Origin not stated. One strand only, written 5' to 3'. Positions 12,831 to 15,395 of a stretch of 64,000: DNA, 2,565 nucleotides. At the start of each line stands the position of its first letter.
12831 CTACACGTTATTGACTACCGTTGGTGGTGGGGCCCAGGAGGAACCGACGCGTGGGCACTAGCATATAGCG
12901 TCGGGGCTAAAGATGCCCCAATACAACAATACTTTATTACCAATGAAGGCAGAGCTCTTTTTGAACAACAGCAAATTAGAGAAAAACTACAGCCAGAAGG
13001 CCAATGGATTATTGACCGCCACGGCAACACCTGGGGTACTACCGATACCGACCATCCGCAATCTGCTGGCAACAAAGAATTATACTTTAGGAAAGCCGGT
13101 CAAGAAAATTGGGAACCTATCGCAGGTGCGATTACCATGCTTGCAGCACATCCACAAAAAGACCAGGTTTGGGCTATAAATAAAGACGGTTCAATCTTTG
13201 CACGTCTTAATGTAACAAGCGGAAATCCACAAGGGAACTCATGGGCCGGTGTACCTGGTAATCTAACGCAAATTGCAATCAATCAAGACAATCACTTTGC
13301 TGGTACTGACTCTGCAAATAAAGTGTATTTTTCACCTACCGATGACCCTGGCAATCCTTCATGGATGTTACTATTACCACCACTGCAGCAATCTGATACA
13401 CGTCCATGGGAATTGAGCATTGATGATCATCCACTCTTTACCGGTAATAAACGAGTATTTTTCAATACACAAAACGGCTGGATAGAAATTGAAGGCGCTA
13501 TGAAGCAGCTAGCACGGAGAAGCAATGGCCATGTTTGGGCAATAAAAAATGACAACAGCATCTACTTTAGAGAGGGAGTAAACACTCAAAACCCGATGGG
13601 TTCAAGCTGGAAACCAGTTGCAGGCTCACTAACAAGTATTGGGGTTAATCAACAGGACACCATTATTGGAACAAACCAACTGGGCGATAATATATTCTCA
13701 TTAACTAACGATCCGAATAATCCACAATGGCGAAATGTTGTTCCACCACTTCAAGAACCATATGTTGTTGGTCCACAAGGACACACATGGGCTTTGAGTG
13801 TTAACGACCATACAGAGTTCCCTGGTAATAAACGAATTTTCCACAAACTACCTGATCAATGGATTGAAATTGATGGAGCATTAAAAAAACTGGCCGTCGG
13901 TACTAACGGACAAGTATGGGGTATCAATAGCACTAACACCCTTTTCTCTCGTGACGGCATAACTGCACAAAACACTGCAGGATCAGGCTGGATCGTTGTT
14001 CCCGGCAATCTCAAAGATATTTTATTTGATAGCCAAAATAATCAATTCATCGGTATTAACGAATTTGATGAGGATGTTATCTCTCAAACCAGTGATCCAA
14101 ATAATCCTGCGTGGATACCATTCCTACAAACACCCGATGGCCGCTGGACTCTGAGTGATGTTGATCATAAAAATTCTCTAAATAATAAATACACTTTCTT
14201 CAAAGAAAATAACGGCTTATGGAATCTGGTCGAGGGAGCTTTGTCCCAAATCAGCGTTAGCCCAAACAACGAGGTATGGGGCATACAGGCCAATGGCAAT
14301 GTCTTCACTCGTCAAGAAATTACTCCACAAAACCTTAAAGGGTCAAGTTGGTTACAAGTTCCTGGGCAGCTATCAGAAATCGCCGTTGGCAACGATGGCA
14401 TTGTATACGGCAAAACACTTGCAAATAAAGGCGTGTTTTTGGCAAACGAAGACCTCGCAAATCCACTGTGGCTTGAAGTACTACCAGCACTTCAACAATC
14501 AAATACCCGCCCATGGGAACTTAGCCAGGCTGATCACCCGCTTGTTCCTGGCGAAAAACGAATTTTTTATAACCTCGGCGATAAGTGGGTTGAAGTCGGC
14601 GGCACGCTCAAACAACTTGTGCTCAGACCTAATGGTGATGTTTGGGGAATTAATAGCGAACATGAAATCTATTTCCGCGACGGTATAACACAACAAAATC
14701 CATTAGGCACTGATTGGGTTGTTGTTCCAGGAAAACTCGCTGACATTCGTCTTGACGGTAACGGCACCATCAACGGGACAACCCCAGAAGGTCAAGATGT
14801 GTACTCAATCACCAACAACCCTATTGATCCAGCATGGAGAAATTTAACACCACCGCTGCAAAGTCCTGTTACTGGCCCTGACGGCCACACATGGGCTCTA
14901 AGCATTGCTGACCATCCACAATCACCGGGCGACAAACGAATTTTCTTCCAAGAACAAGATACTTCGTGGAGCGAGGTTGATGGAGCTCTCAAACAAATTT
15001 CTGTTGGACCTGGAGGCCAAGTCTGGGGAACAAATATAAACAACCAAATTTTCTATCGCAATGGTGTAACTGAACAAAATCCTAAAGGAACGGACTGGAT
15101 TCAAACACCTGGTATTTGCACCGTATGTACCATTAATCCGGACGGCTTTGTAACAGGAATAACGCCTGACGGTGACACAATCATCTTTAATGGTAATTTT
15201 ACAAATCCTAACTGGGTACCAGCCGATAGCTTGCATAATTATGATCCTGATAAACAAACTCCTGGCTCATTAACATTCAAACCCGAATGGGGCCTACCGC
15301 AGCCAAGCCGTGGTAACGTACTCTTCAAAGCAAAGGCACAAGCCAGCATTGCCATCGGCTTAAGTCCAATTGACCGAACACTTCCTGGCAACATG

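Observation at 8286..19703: An 11.4-kb single ORF encoding dozens of tectonin blades interleaved with beta-trefoil and beta-sandwich modules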

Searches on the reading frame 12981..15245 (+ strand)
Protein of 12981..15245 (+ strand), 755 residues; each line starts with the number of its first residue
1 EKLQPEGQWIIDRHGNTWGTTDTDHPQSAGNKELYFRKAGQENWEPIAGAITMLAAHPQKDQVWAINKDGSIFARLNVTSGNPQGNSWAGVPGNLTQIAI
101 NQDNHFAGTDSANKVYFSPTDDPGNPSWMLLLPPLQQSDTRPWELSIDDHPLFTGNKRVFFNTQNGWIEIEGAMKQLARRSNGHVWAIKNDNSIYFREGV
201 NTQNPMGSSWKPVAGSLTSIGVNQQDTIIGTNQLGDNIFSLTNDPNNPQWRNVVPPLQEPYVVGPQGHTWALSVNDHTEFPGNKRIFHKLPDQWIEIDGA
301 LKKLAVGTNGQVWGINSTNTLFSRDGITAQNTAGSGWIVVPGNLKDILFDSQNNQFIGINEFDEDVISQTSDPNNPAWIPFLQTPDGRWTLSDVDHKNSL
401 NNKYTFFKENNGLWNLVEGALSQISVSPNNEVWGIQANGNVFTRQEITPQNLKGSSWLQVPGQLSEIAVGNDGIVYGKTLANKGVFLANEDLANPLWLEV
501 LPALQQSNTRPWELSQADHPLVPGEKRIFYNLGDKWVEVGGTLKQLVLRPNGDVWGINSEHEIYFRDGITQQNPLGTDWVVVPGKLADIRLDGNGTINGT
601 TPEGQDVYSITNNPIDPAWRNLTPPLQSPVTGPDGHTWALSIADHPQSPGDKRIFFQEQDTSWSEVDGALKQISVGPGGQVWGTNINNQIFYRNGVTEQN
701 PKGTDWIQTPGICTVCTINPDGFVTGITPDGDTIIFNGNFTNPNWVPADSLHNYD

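Call 57: predict_structure(alignment_id=A3)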
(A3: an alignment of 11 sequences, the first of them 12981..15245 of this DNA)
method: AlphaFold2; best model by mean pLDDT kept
length: 755 residues; sequences in the alignment: 11
mean_pLDDT: 81.0   pTM: 0.38
mean pLDDT of the five models: 81.0, 80.8, 78.8, 77.7, 73.9
residues with pLDDT >= 90: 135; 70-90: 531; 50-70: 66; < 50: 23
segments of 3 or more residues with pLDDT < 50: 1-7, 500-509, 752-755
pLDDT, mean of each block of 10 residues (from residue 1): 53 88 83 88 85 89 91 91 87 90 86 79 82 76 86 86 82 91 90 90 84 92 89 83 85 79 75 86 89 84 85 92 86 88 89 83 83 84 66 74 82 78 81 86 80 81 80 71 56 54 40 75 80 71 87 88 84 75 90 83 81 83 75 86 82 85 84 83 89 85 84 78 78 69 63 39
secondary structure, 60 per line:
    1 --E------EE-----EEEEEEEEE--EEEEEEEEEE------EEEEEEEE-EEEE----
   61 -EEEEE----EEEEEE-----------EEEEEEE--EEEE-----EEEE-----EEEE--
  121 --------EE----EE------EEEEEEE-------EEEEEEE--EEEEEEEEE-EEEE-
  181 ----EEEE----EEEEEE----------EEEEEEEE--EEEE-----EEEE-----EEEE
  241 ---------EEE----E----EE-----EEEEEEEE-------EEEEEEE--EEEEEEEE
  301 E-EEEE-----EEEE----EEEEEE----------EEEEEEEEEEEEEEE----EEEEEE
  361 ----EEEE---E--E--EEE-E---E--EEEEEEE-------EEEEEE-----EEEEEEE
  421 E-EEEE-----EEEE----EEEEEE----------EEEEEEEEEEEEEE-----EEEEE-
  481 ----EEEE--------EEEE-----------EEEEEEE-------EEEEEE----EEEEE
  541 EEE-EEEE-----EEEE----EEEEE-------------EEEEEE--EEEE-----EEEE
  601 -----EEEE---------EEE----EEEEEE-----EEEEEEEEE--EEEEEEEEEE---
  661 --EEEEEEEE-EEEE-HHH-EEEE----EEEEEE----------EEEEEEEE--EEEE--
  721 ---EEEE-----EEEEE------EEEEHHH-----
elements in order (helices of 4 or more, strands of 3 or more residues): E17-25 E28-37 E44-51 E53-56 E62-66 E71-76 E88-94 E97-100 E106-109 E115-118 E143-149 E157-163 E166-174 E176-179 E185-188 E193-198 E209-216 E219-222 E228-231 E237-240 E250-252 E269-276 E284-290 E293-301 E303-306 E312-315 E320-325 E336-350 E355-360 E365-368 E378-380 E389-395 E403-408 E414-421 E423-426 E432-435 E440-445 E456-469 E475-479 E485-488 E497-500 E512-518 E526-531 E536-543 E545-548 E554-557 E562-566 E580-585 E588-591 E597-600 E606-609 E619-621 E626-631 E637-645 E648-657 E663-670 E672-675 E681-684 E689-694 E705-712 E715-718 E724-727 E733-737 E744-747
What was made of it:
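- On Tectonin / TECPR beta-propeller lectins (Pfam PF19193, PF06462): The six-unit block has pTM 0.38 (call 57).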

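Call 60: fold_search(model_id=the predicted structure, library=pdb)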
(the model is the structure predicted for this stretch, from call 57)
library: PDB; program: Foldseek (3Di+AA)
matches with E <= 10: 1749; with E <= 0.001: 1259
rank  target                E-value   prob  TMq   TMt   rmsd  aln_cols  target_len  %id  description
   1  8iyj_e                2.0e-14  1.00  0.14  0.17  38.0       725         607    9  Cryo-EM structure of the 48-nm repeat doublet microtubule from mouse sperm (released 2023-07-05)
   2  8bbg_A                9.6e-14  1.00  0.14  0.09  42.4       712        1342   11  Structure of the IFT-A complex; anterograde IFT-A train model (released 2022-12-21)
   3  8g2z_0U               1.9e-13  1.00  0.13  0.15  40.0       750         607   11  48-nm doublet microtubule from Tetrahymena thermophila strain CU428 (released 2023-06-14)
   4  9a2d_F                2.0e-13  1.00  0.14  0.09  46.5       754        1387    9  Modeling of the ciliary Intraflagellar transport-A complex (released 2024-05-10)
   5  8bbf_A                2.3e-13  1.00  0.15  0.14  39.1       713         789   12  Structure of the IFT-A complex; IFT-A1 module (released 2022-12-07)
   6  8i7o_P1               2.5e-13  1.00  0.15  0.18  40.8       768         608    9  In situ structure of axonemal doublet microtubules in mouse sperm with 16-nm repeat (released 2023-10-11)
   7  5m11                  6.3e-13  1.00  0.13  0.13  39.5       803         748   11  Structural and functional probing of PorZ, an essential bacterial surface component of the type-IX secretion system of h (released 2016-11-09)
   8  9bfu_A                8.7e-13  1.00  0.14  0.07  32.8      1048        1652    9  Cryo-EM structure of Sevenless extracellular domain (composite map of the dimer, pH 4.6) (released 2025-01-29)
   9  9e2g_2B               1.1e-12  1.00  0.14  0.16  39.8       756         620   10  Cryo-EM structure of 48 nm repeat of microtubule doublet from T. brucei flagellum (released 2025-03-12)
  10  9n6v_LT               1.2e-12  1.00  0.13  0.11  39.4       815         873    9  SSU processome maturation and disassembly, State A (released 2025-11-05)
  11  9g33_UU               2.0e-12  1.00  0.14  0.13  39.4       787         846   10  Stalled 90S - Utp23-Krr1-deltaC3 (released 2025-06-18)
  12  8snb_4B               2.1e-12  1.00  0.12  0.15  40.6       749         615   10  atomic model of sea urchin sperm doublet microtubule (48-nm periodicity) (released 2023-06-28)
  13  7ung_e                2.2e-12  1.00  0.12  0.15  40.8       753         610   10  48-nm repeat of the human respiratory doublet microtubule (released 2022-10-05)
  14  6lqr_BE               2.5e-12  1.00  0.11  0.11  39.9       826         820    9  Cryo-EM structure of 90S small subunit preribosomes in transition states (State C) (released 2020-09-16)
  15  9e2g_2C               2.6e-12  1.00  0.15  0.17  39.8       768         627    9  Cryo-EM structure of 48 nm repeat of microtubule doublet from T. brucei flagellum (released 2025-03-12)
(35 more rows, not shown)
